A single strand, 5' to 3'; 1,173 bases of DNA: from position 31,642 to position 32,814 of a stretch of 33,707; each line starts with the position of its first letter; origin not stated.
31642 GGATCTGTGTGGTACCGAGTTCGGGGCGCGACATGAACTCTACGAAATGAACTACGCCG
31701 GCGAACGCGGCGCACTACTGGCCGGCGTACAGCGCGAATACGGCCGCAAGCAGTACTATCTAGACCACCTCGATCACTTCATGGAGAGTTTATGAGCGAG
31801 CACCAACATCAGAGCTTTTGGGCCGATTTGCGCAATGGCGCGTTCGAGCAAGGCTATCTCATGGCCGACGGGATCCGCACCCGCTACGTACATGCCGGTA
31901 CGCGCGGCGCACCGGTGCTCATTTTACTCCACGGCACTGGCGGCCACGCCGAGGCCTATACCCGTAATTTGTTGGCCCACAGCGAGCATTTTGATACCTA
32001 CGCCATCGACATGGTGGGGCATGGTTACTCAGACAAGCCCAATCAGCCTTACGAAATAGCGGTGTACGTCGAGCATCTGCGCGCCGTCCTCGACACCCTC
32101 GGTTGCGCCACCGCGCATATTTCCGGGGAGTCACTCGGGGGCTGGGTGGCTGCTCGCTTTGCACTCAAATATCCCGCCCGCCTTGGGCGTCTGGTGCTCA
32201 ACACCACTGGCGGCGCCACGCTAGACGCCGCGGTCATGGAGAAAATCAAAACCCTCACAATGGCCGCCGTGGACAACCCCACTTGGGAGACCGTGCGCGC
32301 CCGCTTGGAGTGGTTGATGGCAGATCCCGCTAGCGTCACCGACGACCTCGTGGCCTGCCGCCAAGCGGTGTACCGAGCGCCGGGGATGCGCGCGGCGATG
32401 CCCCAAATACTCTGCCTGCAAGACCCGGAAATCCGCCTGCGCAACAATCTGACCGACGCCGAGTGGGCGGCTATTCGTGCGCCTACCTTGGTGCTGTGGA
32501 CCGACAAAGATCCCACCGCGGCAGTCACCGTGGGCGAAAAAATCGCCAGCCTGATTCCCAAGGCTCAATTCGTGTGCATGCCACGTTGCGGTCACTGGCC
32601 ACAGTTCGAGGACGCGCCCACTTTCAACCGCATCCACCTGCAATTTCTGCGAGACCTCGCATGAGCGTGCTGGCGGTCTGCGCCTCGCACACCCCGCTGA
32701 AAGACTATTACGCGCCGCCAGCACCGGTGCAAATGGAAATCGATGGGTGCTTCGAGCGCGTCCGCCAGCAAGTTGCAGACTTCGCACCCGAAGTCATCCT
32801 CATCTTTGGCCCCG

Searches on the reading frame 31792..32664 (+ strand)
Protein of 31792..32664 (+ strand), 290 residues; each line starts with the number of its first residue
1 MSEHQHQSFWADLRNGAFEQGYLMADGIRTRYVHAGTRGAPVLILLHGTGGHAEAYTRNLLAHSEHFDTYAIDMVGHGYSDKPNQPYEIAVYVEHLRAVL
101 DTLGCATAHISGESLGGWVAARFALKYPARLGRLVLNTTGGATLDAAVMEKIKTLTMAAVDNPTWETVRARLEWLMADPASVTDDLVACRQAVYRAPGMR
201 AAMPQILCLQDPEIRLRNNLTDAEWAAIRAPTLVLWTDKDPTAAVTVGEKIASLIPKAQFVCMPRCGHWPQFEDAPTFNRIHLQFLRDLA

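Call 85: search_protein_families(library=ncbifam, proteins=[window:31792-32664:+], max_evalue=0.00001)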
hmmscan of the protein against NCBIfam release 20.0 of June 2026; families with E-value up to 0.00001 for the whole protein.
window:31792-32664:+ (290 aa): 29 families (the best 25 are shown)
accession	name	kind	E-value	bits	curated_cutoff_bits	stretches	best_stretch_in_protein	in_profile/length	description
NF045632.1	hydroxlase_HsaD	equivalog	1.6e-43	148.7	400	1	26-287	20-289/290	4,5:9,10-diseco-3-hydroxy-5,9,17-trioxoandrosta-1(10),2-diene-4-oate hydrolase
NF011457.0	PRK14875.1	equivalog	2.7e-30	105.6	307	1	26-287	118-370/372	acetoin dehydrogenase dihydrolipoyllysine-residue acetyltransferase subunit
TIGR03343.1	biphenyl_bphD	equivalog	5.3e-30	104.6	462.15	1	29-287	21-281/282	2-hydroxy-6-oxo-6-phenylhexa-2,4-dienoate hydrolase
TIGR02427.1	protocat_pcaD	equivalog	5e-28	98.2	255.85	2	32-140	4-113/251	3-oxoadipate enol-lactonase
NF051488.1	bifunc_PcaDC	exception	1.9e-27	96.4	390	1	33-286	5-250/375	bifunctional 3-oxoadipate enol-lactonase/4-carboxymuconolactone decarboxylase PcaDC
TIGR01250.1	pro_imino_pep_2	subfamily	3.9e-19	69.3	167.65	1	21-138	5-128/288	proline iminopeptidase-family hydrolase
NF050089.1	i_nPHAscl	equivalog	1.3e-18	67.1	300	1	37-140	15-118/288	intracellular short-chain-length polyhydroxyalkanoate depolymerase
NF052614.1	AB_fold_OlsI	equivalog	2.4e-18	66.6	385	2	226-288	194-257/272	ornithine lipid biosynthesis O-acyltransferase OlsI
NF051487.1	bifunc_PcaCD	exception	4.1e-18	65.7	430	1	41-287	173-412/413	bifunctional 4-carboxymuconolactone decarboxylase/3-oxoadipate enol-lactonase PcaCD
TIGR03611.1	RutD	equivalog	1.9e-17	63.5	238.5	1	37-136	10-110/258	pyrimidine utilization protein D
TIGR03695.1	menH_SHCHC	equivalog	3e-17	62.9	208.55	1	41-139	3-104/252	2-succinyl-6-hydroxy-2,4-cyclohexadiene-1-carboxylate synthase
TIGR01738.1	bioH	equivalog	4.3e-15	56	206.95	1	39-285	3-244/245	pimeloyl-ACP methyl ester esterase BioH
TIGR03056.1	bchO_mg_che_rel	equivalog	8.9e-14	51.1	172.55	1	35-131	23-120/278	alpha/beta fold hydrolase BchO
NF002043.0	PRK00870.1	subfamily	1.1e-13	51.3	265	1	18-287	19-299/302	haloalkane dehalogenase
NF045948.1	ProImpepThrmp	equivalog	1e-12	48.1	500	1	19-138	3-127/291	proline iminopeptidase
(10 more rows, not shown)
